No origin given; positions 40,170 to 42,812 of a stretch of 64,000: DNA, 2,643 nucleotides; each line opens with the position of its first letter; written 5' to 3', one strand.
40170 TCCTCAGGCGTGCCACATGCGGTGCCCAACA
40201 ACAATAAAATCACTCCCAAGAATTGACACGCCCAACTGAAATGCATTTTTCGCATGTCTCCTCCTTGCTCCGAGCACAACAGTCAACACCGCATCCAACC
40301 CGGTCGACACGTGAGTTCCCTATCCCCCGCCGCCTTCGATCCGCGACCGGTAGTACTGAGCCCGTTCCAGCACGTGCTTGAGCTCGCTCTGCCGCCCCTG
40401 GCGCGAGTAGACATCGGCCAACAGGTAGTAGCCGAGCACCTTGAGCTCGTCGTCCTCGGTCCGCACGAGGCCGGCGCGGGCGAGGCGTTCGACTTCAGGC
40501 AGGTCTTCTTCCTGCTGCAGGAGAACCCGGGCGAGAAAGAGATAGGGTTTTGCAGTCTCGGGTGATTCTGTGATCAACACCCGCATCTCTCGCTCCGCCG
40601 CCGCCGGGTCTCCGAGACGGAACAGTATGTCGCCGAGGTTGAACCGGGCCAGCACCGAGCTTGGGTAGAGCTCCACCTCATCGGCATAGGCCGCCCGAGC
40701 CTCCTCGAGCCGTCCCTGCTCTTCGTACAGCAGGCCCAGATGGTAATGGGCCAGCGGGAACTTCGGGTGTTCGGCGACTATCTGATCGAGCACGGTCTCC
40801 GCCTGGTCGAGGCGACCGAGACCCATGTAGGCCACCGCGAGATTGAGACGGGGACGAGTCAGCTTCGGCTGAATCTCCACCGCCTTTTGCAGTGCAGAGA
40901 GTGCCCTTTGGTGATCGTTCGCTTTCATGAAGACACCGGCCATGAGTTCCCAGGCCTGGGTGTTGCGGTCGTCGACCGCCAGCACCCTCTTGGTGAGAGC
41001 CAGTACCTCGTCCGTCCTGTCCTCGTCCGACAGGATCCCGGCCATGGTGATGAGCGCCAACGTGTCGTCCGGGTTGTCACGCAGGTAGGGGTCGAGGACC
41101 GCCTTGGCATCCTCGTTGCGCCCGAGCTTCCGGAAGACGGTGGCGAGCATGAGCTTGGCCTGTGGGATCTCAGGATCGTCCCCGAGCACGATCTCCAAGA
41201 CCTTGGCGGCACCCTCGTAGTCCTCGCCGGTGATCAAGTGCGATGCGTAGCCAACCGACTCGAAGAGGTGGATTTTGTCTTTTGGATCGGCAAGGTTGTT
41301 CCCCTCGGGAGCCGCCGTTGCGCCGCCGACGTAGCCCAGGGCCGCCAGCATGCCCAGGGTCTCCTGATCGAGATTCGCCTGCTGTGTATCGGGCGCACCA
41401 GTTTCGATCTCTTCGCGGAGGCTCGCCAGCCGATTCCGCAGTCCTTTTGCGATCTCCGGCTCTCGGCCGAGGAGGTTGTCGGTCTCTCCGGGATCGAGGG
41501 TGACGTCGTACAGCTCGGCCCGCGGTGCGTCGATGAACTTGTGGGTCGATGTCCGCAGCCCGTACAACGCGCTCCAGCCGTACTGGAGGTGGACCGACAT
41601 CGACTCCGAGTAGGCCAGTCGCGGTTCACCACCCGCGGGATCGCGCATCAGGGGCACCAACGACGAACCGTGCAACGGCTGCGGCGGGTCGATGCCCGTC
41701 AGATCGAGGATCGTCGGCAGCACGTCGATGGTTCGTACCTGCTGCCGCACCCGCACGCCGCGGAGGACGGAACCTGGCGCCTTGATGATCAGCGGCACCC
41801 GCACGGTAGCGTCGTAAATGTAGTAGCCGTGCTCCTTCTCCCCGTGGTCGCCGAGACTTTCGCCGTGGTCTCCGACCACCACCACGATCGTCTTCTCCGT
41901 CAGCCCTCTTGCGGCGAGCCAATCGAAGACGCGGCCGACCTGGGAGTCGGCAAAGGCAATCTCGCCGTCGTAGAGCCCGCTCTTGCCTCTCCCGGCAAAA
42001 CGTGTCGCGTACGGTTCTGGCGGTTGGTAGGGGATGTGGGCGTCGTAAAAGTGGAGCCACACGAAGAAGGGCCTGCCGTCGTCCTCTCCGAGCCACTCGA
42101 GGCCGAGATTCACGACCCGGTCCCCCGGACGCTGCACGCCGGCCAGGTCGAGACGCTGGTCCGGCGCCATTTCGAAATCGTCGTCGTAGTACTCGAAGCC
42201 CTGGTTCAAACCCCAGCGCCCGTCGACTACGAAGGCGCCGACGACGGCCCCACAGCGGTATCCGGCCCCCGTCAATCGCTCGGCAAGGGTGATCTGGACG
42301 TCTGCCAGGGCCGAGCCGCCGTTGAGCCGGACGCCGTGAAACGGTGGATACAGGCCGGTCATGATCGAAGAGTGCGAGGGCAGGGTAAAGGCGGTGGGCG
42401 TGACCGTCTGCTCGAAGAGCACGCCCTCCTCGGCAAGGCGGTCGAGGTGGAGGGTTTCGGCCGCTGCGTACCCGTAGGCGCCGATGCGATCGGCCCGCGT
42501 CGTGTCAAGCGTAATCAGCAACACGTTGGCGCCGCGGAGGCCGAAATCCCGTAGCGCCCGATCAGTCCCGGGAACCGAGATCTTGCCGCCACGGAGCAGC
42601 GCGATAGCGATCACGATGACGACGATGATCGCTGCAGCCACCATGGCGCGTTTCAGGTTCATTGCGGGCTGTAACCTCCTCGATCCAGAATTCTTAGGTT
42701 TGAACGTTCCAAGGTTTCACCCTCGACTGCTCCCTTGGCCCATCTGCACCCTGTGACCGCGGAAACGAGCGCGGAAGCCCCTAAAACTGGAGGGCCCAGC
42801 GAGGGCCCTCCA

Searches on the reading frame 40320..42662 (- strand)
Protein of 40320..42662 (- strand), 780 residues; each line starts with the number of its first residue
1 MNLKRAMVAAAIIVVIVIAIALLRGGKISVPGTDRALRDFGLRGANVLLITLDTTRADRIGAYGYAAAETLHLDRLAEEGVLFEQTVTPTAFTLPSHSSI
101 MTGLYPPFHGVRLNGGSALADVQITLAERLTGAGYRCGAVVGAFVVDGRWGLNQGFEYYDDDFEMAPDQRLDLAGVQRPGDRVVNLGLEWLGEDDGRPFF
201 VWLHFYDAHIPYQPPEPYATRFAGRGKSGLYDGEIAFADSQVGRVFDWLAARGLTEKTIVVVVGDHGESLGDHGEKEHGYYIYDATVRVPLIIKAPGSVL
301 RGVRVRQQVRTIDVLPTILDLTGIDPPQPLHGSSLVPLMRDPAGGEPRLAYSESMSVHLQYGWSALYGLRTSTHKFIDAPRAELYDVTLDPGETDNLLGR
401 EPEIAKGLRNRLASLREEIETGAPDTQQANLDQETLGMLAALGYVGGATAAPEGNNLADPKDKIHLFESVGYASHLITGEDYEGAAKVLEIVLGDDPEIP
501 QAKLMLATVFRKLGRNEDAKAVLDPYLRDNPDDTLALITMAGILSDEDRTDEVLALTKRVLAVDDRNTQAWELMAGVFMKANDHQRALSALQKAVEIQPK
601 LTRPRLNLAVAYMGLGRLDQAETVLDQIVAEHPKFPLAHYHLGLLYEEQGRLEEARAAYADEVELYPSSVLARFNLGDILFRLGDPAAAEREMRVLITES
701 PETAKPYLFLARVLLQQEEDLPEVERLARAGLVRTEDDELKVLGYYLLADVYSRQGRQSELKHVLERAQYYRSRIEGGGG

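Call 49: search_protein_families(library=pfam, proteins=[window:40320-42662:-], max_evalue=0.00001)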
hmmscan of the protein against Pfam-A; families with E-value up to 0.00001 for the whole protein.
window:40320-42662:- (780 aa): 20 families
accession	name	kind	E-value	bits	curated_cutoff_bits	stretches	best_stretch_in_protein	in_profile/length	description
PF00884.28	Sulfatase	-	9e-45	153.7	25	1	46-324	2-301/301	Sulfatase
PF14559.12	TPR_19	-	5.9e-29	100.6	25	2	579-639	2-62/68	Tetratricopeptide repeat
PF13432.12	TPR_16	-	8.8e-28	96.8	32.7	1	606-669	1-64/65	Tetratricopeptide repeat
PF13428.12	TPR_14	-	9.8e-25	85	23.5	0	638-678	3-43/44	Tetratricopeptide repeat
PF07719.23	TPR_2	-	9.9e-22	75.7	27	0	637-668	2-33/34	Tetratricopeptide repeat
PF13181.12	TPR_8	-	1.1e-20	72.3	25.7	0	638-667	3-32/34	Tetratricopeptide repeat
PF13174.12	TPR_6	-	2.9e-19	68.8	26.3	0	638-669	2-33/33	Tetratricopeptide repeat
PF13431.12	TPR_17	-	8.9e-19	66.6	24.4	0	626-657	3-34/34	Tetratricopeptide repeat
PF16347.10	SGSH_C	-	2.8e-17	63.7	29.3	1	279-417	4-153/154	N-sulphoglucosamine sulphohydrolase, C-terminal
PF00515.34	TPR_1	-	6.2e-17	61.1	27.8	0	637-659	2-24/34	Tetratricopeptide repeat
PF07721.20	TPR_4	-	8.3e-17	60.5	27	0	603-627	2-26/26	Tetratricopeptide repeat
PF13424.12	TPR_12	-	5e-15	55.9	30.1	0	638-691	5-66/77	Tetratricopeptide repeat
PF01663.27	Phosphodiest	-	3.6e-14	53.6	23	1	47-111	1-62/342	Type I phosphodiesterase / nucleotide pyrophosphatase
PF13414.12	TPR_11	-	2.6e-13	49.9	26.8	0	648-684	6-42/42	TPR repeat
PF23914.1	TPR_CcmH_CycH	-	2.1e-12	47.6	42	1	544-660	27-145/158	Cytochrome c-type biogenesis protein H TPR domain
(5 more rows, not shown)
